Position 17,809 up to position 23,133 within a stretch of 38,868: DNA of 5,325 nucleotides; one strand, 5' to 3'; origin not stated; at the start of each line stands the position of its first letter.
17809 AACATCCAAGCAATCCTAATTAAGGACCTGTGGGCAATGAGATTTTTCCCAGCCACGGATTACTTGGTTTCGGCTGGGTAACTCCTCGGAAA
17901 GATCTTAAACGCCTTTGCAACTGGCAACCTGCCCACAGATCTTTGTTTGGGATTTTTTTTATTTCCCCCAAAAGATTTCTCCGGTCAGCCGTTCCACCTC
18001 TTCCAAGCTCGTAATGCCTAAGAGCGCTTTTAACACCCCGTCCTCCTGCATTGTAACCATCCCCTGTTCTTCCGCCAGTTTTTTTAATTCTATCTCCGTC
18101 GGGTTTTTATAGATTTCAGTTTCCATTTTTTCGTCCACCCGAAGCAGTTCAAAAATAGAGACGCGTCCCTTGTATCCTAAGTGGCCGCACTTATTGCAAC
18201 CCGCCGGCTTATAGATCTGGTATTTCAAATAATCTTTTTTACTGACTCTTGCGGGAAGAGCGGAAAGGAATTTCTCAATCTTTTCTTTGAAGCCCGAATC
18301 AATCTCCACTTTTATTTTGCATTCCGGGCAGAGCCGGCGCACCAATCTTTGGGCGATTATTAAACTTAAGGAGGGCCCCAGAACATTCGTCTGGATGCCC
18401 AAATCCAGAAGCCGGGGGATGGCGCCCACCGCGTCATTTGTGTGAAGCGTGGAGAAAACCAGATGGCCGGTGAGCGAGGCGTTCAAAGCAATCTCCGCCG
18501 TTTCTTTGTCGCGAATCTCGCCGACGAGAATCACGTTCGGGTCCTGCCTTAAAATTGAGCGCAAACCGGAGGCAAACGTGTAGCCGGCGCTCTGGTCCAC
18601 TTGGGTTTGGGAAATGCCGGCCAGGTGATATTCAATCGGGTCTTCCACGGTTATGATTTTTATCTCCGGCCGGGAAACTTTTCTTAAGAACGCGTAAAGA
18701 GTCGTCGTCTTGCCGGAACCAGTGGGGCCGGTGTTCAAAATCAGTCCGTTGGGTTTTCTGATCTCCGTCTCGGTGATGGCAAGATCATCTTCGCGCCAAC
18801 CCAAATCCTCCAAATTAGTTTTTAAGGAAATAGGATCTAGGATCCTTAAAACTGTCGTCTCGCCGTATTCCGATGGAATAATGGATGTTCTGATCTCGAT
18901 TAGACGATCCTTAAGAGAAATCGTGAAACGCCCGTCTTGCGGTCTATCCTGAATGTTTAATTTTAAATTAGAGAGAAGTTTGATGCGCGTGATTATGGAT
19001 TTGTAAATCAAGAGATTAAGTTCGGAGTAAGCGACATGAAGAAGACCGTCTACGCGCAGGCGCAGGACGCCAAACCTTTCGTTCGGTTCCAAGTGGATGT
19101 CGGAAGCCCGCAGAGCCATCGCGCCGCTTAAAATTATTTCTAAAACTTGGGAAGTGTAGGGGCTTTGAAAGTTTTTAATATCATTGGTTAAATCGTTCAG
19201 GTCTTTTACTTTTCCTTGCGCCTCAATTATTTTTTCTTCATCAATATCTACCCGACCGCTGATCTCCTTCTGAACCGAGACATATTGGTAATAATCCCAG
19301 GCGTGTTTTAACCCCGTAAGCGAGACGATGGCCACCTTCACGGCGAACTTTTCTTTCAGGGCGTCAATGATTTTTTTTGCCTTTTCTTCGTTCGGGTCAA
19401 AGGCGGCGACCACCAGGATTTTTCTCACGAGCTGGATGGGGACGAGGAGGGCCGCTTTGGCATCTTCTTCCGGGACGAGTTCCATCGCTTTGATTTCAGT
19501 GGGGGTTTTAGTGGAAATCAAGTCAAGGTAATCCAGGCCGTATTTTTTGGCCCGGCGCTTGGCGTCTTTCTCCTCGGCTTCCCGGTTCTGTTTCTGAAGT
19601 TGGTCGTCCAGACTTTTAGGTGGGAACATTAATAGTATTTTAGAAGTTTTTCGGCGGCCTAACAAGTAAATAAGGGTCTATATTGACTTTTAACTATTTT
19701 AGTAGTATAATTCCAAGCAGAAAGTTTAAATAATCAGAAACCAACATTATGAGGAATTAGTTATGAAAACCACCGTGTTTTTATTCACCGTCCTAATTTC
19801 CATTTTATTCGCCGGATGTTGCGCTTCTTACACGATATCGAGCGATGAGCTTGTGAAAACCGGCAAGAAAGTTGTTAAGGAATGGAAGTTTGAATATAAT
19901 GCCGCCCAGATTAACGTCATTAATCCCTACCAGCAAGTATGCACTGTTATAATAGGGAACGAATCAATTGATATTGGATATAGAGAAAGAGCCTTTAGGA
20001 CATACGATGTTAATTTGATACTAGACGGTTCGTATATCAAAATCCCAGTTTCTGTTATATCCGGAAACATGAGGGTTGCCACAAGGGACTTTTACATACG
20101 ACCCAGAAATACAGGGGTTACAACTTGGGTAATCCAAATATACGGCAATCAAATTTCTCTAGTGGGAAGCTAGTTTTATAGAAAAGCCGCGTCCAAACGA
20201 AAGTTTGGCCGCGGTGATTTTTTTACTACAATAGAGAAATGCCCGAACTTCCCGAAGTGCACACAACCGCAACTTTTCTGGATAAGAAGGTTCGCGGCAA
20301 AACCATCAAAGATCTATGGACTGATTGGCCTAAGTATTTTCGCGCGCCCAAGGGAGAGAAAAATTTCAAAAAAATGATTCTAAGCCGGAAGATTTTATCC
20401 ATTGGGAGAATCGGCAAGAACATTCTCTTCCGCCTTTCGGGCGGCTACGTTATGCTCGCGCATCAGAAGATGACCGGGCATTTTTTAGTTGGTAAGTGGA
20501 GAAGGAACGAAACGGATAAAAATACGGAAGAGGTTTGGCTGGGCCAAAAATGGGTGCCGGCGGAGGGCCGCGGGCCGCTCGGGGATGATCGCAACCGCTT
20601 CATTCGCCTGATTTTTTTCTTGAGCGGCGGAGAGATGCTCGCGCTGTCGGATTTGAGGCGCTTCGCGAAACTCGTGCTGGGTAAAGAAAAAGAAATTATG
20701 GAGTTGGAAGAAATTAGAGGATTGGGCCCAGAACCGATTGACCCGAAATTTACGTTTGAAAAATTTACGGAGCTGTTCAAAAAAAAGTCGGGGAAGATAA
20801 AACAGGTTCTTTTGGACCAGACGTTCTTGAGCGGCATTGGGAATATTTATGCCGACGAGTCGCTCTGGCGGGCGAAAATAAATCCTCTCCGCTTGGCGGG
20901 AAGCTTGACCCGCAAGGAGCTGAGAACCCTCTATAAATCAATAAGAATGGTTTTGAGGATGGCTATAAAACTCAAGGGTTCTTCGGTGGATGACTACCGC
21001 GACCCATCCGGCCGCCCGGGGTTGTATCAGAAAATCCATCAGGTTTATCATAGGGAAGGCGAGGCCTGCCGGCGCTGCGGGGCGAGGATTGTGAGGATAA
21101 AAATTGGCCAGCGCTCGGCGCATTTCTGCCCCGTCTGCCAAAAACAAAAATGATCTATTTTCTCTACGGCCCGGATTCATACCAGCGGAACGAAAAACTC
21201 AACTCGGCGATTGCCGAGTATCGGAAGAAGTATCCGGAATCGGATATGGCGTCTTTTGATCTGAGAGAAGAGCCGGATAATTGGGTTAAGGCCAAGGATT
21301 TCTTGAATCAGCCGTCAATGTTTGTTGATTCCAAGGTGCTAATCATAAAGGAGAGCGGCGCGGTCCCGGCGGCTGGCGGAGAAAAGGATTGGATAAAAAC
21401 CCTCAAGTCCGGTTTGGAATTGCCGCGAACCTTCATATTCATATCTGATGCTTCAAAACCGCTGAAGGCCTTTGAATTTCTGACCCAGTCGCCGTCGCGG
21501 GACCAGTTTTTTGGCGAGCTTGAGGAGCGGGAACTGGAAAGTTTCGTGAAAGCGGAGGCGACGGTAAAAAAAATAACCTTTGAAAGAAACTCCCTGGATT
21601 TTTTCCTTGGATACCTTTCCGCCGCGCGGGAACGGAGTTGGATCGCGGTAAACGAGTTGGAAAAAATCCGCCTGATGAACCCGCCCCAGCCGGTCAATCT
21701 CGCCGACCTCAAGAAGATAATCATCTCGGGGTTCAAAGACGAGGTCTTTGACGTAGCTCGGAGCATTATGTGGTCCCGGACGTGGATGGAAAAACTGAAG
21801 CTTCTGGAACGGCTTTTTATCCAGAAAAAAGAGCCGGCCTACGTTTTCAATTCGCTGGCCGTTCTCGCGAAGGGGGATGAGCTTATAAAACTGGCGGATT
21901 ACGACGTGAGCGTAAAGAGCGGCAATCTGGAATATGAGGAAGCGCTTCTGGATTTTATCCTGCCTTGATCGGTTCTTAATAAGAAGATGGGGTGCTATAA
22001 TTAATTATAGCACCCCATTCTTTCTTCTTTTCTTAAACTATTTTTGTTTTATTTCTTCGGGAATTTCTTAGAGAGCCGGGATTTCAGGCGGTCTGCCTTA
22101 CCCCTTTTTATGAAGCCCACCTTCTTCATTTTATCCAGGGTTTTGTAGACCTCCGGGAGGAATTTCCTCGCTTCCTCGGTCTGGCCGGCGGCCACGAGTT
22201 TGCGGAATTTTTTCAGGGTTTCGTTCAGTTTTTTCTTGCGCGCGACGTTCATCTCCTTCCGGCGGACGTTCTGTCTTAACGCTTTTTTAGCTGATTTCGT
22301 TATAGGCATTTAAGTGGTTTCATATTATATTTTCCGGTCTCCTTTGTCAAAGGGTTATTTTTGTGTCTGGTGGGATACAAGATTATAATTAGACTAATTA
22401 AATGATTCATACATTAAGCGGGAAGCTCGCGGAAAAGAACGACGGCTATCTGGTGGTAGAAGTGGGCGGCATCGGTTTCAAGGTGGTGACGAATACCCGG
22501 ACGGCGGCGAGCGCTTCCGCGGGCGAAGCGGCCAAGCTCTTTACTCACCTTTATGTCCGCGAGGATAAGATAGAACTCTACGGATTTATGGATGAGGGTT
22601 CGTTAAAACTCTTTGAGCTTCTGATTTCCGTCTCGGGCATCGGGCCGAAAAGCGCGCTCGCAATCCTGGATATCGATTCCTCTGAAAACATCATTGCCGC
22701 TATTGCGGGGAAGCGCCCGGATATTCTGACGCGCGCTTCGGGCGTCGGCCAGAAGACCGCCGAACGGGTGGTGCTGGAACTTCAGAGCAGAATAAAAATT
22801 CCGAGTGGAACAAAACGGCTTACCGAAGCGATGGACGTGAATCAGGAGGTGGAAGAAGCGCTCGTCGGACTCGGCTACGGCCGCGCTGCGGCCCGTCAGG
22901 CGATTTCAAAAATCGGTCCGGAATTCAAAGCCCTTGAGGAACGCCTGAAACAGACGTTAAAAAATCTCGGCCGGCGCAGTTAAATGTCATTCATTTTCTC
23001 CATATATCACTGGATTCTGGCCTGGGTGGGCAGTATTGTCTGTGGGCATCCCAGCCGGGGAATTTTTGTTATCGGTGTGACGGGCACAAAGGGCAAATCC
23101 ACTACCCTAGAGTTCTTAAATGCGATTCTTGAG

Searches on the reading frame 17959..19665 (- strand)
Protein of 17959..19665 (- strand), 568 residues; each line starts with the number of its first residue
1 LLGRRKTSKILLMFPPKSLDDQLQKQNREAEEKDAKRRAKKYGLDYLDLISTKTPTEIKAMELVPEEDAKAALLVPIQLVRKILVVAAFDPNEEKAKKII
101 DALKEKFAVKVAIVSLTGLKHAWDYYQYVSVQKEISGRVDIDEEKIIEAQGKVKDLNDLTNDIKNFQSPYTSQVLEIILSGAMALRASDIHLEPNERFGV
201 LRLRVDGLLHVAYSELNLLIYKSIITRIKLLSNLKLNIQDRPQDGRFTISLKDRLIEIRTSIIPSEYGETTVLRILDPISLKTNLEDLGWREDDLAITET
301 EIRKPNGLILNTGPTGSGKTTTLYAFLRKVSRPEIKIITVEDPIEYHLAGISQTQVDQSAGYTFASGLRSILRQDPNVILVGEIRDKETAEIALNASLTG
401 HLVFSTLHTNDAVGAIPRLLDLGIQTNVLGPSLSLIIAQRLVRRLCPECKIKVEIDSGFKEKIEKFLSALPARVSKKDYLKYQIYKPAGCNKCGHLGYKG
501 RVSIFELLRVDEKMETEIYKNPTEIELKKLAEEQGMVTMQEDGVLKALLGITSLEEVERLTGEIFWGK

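Call 45: search_protein_families(library=pfam, proteins=[window:17959-19665:-], max_evalue=0.001)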
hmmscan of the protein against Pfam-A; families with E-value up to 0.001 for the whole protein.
window:17959-19665:- (568 aa): 1 family
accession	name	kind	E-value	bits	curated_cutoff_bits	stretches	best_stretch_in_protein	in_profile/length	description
PF00437.27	T2SSE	-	2.1e-115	385.8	24.9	1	173-559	10-370/370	Type II/IV secretion system protein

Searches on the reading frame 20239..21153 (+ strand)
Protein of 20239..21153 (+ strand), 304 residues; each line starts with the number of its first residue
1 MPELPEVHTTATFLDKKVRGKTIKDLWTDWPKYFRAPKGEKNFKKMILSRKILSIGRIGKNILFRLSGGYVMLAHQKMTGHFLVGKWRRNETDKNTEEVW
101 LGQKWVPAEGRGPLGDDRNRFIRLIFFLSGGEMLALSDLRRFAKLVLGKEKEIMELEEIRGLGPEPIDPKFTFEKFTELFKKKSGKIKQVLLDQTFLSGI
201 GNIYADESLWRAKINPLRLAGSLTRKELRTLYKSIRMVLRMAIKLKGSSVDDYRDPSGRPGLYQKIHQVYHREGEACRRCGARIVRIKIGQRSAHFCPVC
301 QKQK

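Call 45: search_protein_families(library=pfam, proteins=[window:20239-21153:+], max_evalue=0.001)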
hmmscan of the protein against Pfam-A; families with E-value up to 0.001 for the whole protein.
window:20239-21153:+ (304 aa): 4 families
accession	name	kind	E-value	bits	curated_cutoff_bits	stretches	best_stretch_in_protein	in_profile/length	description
PF06831.19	H2TH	-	3.4e-29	101.1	34.7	1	162-251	1-90/93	Formamidopyrimidine-DNA glycosylase H2TH domain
PF01149.29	Fapy_DNA_glyco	-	7.3e-23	81.9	25.5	1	1-144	1-116/117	Formamidopyrimidine-DNA glycosylase N-terminal domain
PF06827.20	zf-FPG_IleRS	-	3.2e-10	40.1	21.3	1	274-302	1-29/30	Zinc finger found in FPG and IleRS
PF05833.16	NFACT_N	-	0.00071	18.9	31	0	172-240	172-241/456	NFACT N-terminal and middle domains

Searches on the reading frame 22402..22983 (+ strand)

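Call 45: search_protein_families(library=pfam, proteins=[window:22402-22983:+], max_evalue=0.001)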
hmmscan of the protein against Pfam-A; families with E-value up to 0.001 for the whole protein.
window:22402-22983:+ (193 aa): 5 families
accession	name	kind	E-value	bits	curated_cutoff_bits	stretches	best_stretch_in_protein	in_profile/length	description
PF01330.27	RuvA_N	-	2.1e-20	73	23.6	1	1-61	1-61/61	RuvA N terminal domain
PF14520.12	HHH_5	-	1.2e-15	58.1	27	1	71-128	1-56/57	Helix-hairpin-helix domain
PF07499.19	RuvA_C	-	1.1e-08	35.8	24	1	145-189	1-46/47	RuvA, C-terminal domain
PF00633.29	HHH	-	2.3e-07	30.7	24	0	72-91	11-30/30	Helix-hairpin-helix motif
PF21176.3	RecR_HhH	-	7.6e-05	22.9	27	0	111-143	10-40/45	RecR, helix-hairpin-helix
